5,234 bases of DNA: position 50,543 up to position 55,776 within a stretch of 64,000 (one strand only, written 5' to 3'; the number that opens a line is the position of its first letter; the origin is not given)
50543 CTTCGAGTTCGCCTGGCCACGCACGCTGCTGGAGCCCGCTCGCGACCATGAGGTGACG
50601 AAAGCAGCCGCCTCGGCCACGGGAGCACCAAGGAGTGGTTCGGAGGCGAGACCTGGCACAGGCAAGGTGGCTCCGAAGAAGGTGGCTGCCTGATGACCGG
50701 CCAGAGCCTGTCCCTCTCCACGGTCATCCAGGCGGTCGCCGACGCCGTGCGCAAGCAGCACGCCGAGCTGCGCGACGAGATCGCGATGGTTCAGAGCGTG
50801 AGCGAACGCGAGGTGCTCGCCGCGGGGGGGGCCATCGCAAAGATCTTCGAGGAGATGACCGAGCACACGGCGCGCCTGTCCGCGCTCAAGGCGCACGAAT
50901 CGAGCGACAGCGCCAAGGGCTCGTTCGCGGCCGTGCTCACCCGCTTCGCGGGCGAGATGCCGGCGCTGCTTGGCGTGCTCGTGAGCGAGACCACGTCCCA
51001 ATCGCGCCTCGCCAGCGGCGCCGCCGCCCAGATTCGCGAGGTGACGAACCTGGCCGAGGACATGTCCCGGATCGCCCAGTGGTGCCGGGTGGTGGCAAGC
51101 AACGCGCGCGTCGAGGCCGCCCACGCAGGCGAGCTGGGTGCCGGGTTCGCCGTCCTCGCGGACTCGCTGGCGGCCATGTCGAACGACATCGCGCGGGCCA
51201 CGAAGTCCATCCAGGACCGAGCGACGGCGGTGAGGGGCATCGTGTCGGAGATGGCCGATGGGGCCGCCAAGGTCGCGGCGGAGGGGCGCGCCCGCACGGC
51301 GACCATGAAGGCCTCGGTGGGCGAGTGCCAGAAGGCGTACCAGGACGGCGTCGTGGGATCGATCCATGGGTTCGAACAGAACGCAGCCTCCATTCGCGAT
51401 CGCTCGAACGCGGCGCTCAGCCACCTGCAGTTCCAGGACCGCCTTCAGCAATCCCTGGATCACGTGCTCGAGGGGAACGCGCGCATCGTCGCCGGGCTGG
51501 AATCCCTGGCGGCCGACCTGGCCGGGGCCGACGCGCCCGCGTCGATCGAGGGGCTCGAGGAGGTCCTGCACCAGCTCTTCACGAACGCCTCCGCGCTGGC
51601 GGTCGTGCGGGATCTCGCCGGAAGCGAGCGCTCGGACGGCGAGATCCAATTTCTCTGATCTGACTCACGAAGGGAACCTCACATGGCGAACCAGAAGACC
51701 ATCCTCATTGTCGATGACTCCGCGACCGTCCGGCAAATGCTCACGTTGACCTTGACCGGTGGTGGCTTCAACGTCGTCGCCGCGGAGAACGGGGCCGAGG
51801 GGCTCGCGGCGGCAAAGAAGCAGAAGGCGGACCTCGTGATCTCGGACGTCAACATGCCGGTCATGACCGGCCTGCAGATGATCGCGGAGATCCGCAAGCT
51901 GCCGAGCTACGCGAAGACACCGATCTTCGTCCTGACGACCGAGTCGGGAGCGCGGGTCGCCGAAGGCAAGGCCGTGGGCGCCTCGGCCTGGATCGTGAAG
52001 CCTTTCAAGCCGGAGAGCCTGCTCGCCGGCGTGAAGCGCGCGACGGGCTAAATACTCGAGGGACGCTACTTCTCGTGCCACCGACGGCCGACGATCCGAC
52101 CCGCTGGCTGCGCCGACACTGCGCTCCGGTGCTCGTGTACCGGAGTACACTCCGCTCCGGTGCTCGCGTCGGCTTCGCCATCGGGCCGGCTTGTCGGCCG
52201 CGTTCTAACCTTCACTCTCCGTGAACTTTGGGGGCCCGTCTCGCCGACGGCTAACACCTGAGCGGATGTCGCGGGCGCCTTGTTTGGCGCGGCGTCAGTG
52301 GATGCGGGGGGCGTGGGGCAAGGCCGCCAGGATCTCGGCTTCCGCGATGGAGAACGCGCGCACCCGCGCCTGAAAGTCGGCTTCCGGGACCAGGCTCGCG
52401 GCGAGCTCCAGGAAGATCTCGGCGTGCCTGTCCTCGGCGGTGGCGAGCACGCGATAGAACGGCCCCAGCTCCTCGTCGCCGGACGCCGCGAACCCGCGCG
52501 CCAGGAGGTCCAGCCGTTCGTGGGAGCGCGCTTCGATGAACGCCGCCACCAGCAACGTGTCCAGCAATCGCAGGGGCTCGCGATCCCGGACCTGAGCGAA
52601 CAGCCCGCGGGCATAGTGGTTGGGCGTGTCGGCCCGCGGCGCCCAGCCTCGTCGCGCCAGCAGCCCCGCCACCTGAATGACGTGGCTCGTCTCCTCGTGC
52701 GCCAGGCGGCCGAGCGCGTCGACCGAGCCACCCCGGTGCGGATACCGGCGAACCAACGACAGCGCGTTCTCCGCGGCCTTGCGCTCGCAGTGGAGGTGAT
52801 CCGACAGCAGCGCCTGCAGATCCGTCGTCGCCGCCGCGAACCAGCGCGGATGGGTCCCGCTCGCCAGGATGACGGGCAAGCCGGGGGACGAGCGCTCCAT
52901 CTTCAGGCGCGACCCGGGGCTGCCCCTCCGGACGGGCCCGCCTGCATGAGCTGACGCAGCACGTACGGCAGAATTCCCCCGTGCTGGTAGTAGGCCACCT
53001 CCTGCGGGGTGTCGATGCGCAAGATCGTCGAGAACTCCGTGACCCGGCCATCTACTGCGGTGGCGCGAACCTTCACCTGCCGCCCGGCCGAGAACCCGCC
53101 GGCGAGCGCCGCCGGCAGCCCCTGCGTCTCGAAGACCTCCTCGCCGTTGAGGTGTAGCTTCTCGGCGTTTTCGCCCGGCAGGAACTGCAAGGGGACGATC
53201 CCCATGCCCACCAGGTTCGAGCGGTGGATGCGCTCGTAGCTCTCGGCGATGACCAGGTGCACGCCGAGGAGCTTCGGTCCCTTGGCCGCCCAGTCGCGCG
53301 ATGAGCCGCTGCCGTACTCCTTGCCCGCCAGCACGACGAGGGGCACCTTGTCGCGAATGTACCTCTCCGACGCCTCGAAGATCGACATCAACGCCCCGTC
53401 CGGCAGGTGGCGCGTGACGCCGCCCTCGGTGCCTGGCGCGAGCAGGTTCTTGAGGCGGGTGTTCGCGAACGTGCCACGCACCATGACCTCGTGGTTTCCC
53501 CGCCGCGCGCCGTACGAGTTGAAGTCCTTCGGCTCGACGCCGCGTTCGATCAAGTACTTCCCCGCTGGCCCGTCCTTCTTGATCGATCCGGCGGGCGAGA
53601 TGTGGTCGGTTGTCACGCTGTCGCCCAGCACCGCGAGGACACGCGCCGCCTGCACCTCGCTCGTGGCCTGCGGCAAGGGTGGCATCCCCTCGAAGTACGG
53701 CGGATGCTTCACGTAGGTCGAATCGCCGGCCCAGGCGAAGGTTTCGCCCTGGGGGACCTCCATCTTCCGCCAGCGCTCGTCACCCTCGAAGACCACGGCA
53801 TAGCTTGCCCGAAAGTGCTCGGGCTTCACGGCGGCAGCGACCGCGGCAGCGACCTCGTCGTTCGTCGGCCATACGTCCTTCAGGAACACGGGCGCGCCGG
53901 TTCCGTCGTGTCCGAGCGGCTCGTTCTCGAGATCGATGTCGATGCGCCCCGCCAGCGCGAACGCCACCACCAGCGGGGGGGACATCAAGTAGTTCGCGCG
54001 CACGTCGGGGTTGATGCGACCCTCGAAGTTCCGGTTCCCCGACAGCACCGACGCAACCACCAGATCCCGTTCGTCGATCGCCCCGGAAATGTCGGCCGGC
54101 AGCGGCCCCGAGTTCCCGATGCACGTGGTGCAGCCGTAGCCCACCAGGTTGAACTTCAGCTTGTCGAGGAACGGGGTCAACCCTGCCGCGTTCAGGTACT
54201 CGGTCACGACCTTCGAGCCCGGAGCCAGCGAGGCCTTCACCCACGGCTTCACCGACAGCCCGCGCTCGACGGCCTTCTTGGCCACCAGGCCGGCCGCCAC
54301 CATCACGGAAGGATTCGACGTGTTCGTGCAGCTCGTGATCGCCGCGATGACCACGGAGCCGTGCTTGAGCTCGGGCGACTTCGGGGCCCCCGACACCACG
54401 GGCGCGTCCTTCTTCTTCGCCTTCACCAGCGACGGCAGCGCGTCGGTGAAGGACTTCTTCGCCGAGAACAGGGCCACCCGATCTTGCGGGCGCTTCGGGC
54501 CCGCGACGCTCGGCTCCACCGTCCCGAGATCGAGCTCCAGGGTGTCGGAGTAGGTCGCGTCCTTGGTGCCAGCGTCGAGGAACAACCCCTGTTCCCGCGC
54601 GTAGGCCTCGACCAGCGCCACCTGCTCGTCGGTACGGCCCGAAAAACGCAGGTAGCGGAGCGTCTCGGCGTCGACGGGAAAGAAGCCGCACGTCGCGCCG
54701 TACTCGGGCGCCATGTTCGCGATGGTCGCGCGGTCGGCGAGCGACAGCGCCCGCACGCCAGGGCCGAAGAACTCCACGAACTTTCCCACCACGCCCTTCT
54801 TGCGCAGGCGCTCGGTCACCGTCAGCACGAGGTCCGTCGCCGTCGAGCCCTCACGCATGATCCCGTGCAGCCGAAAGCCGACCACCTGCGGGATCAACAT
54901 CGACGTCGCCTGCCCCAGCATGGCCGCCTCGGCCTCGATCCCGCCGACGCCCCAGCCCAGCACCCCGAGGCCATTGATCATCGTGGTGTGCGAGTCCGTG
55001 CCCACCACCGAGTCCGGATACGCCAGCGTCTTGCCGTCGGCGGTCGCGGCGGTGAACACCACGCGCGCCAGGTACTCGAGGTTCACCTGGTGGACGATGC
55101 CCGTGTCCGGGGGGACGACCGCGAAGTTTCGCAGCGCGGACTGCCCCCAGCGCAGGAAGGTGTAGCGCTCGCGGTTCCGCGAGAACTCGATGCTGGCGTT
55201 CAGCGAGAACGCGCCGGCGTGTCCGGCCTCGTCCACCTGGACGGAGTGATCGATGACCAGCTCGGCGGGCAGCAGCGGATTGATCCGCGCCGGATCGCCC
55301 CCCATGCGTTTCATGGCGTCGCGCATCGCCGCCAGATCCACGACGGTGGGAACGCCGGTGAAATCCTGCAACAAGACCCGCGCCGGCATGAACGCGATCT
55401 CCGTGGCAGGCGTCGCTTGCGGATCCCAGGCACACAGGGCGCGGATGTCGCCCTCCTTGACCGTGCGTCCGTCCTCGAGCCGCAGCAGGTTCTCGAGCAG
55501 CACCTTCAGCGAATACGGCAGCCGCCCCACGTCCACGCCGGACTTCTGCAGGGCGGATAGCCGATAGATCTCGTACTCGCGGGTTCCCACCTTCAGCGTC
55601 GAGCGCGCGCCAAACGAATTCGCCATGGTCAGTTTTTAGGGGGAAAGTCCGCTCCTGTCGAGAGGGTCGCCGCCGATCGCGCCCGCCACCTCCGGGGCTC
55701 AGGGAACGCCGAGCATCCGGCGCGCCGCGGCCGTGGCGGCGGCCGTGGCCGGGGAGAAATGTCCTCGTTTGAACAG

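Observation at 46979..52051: Candidate trans-envelope, CheW-independent chemosensory-like system: porin, periplasmic binder, membrane CheA-like kinase, MCP/CheZ-like protein, CheY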

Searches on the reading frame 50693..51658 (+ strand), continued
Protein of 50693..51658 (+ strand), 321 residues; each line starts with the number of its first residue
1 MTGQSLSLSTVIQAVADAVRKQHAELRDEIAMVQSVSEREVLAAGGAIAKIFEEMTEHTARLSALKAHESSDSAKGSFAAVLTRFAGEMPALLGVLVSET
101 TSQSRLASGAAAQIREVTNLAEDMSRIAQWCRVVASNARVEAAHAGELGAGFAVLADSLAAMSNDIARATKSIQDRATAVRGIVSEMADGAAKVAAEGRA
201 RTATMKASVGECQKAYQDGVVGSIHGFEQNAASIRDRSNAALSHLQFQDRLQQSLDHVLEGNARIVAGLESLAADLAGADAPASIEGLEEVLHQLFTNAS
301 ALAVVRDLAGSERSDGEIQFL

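Call 32: predict_structure(alignment_id=A2)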
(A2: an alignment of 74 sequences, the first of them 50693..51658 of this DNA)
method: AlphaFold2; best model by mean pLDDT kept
length: 321 residues; sequences in the alignment: 74
mean_pLDDT: 80.2   pTM: 0.44
mean pLDDT of the five models: 80.2, 77.2, 69.1, 68.5, 52.7
residues with pLDDT >= 90: 63; 70-90: 215; 50-70: 30; < 50: 13
segments of 3 or more residues with pLDDT < 50: 311-321
pLDDT, mean of each block of 10 residues (from residue 1): 64 88 87 80 78 79 72 62 78 80 81 89 93 95 92 94 94 92 88 86 84 82 80 80 75 83 86 80 74 77 54 43 38
secondary structure, 60 per line:
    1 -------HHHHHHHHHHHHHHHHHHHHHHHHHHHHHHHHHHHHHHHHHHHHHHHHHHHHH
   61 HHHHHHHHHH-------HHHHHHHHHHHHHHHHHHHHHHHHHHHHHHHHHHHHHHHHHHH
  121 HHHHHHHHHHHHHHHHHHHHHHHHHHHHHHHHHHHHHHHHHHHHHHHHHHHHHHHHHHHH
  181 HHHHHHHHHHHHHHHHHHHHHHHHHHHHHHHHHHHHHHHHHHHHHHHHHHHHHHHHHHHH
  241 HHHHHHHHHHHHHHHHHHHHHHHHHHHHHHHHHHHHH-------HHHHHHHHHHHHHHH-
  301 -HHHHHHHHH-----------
elements in order: H8-70 H78-277 H285-299 H302-310

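Call 35: fold_search(model_id=the predicted structure, library=pdb)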
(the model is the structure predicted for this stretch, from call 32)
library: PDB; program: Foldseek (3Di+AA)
matches with E <= 10: 389; with E <= 0.001: 6
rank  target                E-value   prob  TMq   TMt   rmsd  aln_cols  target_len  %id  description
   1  9a65_B                6.4e-06  1.00  0.41  0.22  16.1       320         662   17  Integrative model of YVAQ-MCPB by crosslinking MS and deep learning (released 2024-09-18)
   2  2ch7_A                3.7e-05  1.00  0.41  0.42  17.3       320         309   18  Crystal structure of the cytoplasmic domain of a bacterial chemoreceptor from Thermotoga maritima (released 2006-04-18)
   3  2ch7_B                4.6e-05  1.00  0.44  0.45  14.7       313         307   20  Crystal structure of the cytoplasmic domain of a bacterial chemoreceptor from Thermotoga maritima (released 2006-04-18)
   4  9a69_B                6.4e-05  1.00  0.57  0.31  11.6       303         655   16  Integrative model of MCPB-MCPC by crosslinking MS and deep learning (released 2024-09-18)
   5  3zx6_A                2.8e-04  1.00  0.41  0.43   7.6       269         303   17  Structure of Hamp(AF1503)-Tsr fusion - Hamp (A291V) mutant (released 2012-02-29)
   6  3zx6_B                4.1e-04  1.00  0.34  0.36   9.5       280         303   20  Structure of Hamp(AF1503)-Tsr fusion - Hamp (A291V) mutant (released 2012-02-29)
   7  3g6b_B                1.1e-03  1.00  0.35  0.46  19.9       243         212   15  Crystal structure of a Soluble Chemoreceptor from Thermotoga maritima Asn217Ile mutant (released 2009-07-28)
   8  3g67_A                1.2e-03  1.00  0.37  0.54  14.0       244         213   17  Crystal Structure of a Soluble Chemoreceptor from Thermotoga maritima (released 2009-07-28)
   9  9a65_A                1.4e-03  1.00  0.43  0.28  13.3       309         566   16  Integrative model of YVAQ-MCPB by crosslinking MS and deep learning (released 2024-09-18)
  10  3g67_B                1.8e-03  1.00  0.33  0.44  19.5       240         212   16  Crystal Structure of a Soluble Chemoreceptor from Thermotoga maritima (released 2009-07-28)
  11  3g6b_A                4.8e-03  1.00  0.37  0.54  13.8       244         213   17  Crystal structure of a Soluble Chemoreceptor from Thermotoga maritima Asn217Ile mutant (released 2009-07-28)
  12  9a72_A                8.4e-03  1.00  0.36  0.40   6.2       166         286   17  Integrative model of YFMS-CHEW by crosslinking MS and deep learning (released 2024-09-18)
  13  1qu7_B                1.8e-02  1.00  0.42  0.58  10.8       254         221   19  FOUR HELICAL-BUNDLE STRUCTURE OF THE CYTOPLASMIC DOMAIN OF A SERINE CHEMOTAXIS RECEPTOR (released 2000-07-12)
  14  1qu7_A                1.9e-02  1.00  0.30  0.39  12.7       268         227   18  FOUR HELICAL-BUNDLE STRUCTURE OF THE CYTOPLASMIC DOMAIN OF A SERINE CHEMOTAXIS RECEPTOR (released 2000-07-12)
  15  7sqc_1K               2.4e-02  0.97  0.27  0.26  50.9       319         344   16  Ciliary C1 central pair apparatus isolated from Chlamydomonas reinhardtii (released 2022-04-13)
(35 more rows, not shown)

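Call 50: find_encoding_contigs(protein=P0112, flank=6000, max_places=1)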
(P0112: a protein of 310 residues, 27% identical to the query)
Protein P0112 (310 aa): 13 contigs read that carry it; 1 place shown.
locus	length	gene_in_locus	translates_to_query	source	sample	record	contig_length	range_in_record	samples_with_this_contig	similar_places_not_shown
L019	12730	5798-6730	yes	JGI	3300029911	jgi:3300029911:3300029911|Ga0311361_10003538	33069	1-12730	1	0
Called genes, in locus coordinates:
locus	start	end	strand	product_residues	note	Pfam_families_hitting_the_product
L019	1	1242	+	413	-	?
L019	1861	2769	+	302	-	-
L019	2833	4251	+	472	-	PF01120:Alpha_L_fucos, PF16757:Fucosidase_C (weak)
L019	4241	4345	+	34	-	-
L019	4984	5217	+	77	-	-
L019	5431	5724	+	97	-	PF13466:STAS_2, PF01740:STAS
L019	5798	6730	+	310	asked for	PF00015:MCPsignal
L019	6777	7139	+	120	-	PF00072:Response_reg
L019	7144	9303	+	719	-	PF01627:Hpt, PF02895:H-kinase_dim, PF02518:HATPase_c, PF01584:CheW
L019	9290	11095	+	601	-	PF12729:4HB_MCP_1 (weak), PF00672:HAMP, PF00015:MCPsignal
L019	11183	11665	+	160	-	PF01584:CheW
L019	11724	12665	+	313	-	PF03705:CheR_N, PF01739:CheR, PF08241:Methyltransf_11 (faint), PF13649:Methyltransf_25 (faint)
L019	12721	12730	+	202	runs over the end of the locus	PF03975:CheD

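Call 51: find_encoding_contigs(protein=P0099, flank=6000, max_places=1)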
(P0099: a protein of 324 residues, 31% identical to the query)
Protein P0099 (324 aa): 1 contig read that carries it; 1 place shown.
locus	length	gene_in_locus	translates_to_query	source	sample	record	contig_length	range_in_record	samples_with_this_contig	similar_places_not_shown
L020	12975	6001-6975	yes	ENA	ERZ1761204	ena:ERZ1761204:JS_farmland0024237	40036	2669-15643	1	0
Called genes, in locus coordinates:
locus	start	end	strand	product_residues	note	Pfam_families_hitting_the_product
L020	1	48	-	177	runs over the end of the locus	PF00111:Fer2, PF13085:Fer2_3 (weak), PF01799:Fer2_2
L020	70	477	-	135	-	PF01479:S4, PF28601:HSP15_C (weak)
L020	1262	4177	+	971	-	PF07715:Plug, PF00593:TonB_dep_Rec_b-barrel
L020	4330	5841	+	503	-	PF01266:DAO, PF01494:FAD_binding_3 (weak), PF16901:DAO_C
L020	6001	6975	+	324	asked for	PF00015:MCPsignal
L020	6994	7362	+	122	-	PF00072:Response_reg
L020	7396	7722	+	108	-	PF01740:STAS, PF13466:STAS_2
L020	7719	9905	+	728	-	PF01627:Hpt, PF02895:H-kinase_dim, PF02518:HATPase_c, PF01584:CheW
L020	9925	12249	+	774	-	PF00672:HAMP, PF13188:PAS_8 (weak), PF18947:HAMP_2, PF00015:MCPsignal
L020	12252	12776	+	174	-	PF01584:CheW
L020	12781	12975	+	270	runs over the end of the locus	PF03705:CheR_N, PF01739:CheR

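Call 52: find_encoding_contigs(protein=P0075, flank=6000, max_places=1)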
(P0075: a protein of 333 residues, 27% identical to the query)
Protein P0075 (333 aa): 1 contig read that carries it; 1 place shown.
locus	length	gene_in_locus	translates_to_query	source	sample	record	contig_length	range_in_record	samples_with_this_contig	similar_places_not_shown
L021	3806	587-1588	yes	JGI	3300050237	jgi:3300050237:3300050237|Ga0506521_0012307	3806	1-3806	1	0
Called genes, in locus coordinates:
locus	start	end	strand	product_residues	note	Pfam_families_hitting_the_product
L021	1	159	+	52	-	?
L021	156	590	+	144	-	-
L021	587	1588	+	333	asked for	PF00015:MCPsignal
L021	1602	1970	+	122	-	PF00072:Response_reg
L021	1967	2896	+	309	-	PF13690:CheX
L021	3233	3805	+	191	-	?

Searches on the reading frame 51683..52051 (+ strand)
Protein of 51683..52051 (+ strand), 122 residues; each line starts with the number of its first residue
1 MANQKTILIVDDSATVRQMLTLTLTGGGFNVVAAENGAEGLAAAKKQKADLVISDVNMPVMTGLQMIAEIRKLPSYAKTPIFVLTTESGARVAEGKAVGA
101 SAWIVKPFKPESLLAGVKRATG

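Call 3: search_protein_families(library=pfam, proteins=[window:51683-52051:+], max_evalue=0.1)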
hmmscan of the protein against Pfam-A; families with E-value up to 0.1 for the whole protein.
window:51683-52051:+ (122 aa): 2 families
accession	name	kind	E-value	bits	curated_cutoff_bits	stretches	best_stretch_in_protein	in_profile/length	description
PF00072.30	Response_reg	-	1.8e-25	89.7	30.2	1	7-117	1-110/111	Response regulator receiver domain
PF06490.17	FleQ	-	0.074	13.8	22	1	6-98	1-87/108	Flagellar regulatory protein FleQ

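Call 4: search_protein_families(library=ncbifam, proteins=[window:51683-52051:+], max_evalue=0.1)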
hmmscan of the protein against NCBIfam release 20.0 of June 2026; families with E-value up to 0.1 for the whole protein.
window:51683-52051:+ (122 aa): 101 families (the best 25 are shown)
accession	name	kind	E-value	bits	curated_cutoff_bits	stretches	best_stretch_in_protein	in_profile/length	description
NF047465.1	hybrid_HK_LvrA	exception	1.1e-22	79.9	1200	1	2-118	465-581/819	hybrid histidine kinase/response regulator LvrA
NF040689.1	MtrAB_MtrA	equivalog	2.8e-21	75.9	300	1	7-118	1-110/219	MtrAB system response regulator MtrA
TIGR02154.1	PhoB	equivalog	1e-20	74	296.2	1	4-118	2-117/226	phosphate regulon transcriptional regulator PhoB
NF045944.1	ResRegRpaBCyano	equivalog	1.8e-20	73.3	330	1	8-117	1-108/229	response regulator transcription factor RpaB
NF008469.0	PRK11361.1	equivalog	2.1e-19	69.6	714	1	1-120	1-119/461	acetoacetate metabolism transcriptional regulator AtoC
NF045717.1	DVU0259_DivK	exception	8.2e-19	67.9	160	1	4-120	2-115/117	DVU0259 family response regulator domain-containing protein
TIGR01387.1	cztR_silR_copR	subfamily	1.7e-18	67.1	279.2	1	7-119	1-112/218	heavy metal response regulator transcription factor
NF045505.1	RR_RssB_Pseudo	equivalog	4.4e-18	65.5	700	1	4-114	5-114/394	two-component system response regulator RssB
NF006900.1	PRK09390.1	equivalog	1.3e-17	64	255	1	1-120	1-119/203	response regulator FixJ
NF041733.1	resp_reg_CseB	equivalog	2.3e-17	63.1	350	1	6-118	2-112/228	two-component system response regulator CseB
NF007969.0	PRK10693.1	equivalog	2.7e-17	62.8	329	1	4-109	7-111/337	two-component system response regulator RssB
NF007901.0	PRK10610.1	equivalog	8.2e-17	61.6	189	1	6-112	7-115/129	chemotaxis response regulator CheY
NF033117.2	vanR_ACDEGLN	exception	9.5e-17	61.3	350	1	7-118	1-110/226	VanR-ABDEGLN family response regulator transcription factor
NF011695.0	PRK15115.1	equivalog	1.1e-16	60.7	763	1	5-117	7-118/445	two-component system response regulator GlrR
NF008296.0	PRK11083.1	equivalog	1.2e-16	60.9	273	1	3-118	2-115/228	two-component system response regulator CreB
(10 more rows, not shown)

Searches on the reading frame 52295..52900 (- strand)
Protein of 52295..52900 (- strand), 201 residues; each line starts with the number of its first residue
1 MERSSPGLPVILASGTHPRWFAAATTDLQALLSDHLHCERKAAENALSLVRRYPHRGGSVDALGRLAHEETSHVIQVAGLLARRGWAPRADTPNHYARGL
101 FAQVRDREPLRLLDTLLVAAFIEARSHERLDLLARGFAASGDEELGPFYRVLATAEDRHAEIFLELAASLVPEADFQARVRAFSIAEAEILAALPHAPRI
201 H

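Call 3: search_protein_families(library=pfam, proteins=[window:52295-52900:-], max_evalue=0.1)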
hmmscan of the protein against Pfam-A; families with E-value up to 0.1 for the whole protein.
window:52295-52900:- (201 aa): 2 families
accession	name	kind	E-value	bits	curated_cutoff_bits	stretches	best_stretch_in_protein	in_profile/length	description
PF06175.17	MiaE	-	8.8e-48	163.2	27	1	11-201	9-198/199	tRNA-(MS[2]IO[6]A)-hydroxylase (MiaE)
PF02915.23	Rubrerythrin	-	0.0023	18.7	22.8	1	115-183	2-71/137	Rubrerythrin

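Call 4: search_protein_families(library=ncbifam, proteins=[window:52295-52900:-], max_evalue=0.1)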
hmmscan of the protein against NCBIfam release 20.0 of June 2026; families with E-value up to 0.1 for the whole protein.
window:52295-52900:- (201 aa): 1 family
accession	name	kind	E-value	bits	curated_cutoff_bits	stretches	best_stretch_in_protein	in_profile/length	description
NF047790.1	tRNAmsioHdxaseMiaE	equivalog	3.1e-31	108.9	320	2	60-193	110-238/251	tRNA isopentenyl-2-thiomethyl-A-37 hydroxylase MiaE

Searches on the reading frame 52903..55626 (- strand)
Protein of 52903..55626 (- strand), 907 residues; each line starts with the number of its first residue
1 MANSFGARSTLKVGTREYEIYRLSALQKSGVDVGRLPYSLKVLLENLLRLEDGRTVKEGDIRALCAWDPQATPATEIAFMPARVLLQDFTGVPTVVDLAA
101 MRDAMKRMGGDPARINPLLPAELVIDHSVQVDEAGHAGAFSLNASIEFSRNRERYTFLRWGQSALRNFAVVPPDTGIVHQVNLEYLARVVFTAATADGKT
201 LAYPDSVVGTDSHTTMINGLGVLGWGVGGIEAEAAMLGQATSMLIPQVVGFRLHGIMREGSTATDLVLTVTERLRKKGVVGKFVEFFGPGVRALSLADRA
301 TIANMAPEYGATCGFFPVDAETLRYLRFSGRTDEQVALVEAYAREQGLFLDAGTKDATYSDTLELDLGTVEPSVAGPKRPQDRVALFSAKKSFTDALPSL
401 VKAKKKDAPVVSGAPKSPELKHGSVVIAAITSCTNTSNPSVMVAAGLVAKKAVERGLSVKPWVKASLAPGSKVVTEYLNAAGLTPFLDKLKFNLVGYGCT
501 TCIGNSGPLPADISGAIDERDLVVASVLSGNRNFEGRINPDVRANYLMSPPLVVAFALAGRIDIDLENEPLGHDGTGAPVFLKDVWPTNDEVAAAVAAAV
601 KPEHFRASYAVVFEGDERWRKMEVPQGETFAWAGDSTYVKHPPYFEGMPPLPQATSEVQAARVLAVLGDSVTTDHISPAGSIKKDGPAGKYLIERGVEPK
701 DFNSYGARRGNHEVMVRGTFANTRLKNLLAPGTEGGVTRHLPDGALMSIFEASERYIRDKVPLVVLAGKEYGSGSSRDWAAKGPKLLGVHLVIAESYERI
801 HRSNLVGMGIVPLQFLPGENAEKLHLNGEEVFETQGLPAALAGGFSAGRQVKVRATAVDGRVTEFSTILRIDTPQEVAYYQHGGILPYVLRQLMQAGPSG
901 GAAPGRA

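Call 103: search_protein_families(library=pfam, proteins=[window:52903-55626:-], max_evalue=0.0001)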
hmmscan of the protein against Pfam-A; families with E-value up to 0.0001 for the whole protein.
window:52903-55626:- (907 aa): 2 families
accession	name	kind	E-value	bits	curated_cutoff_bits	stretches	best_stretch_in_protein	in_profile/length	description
PF00330.25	Aconitase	-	7.4e-168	559.7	28.7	1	70-560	7-463/463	Aconitase family (aconitate hydratase)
PF00694.25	Aconitase_C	-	3e-40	138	22.8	1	690-816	3-129/131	Aconitase C-terminal domain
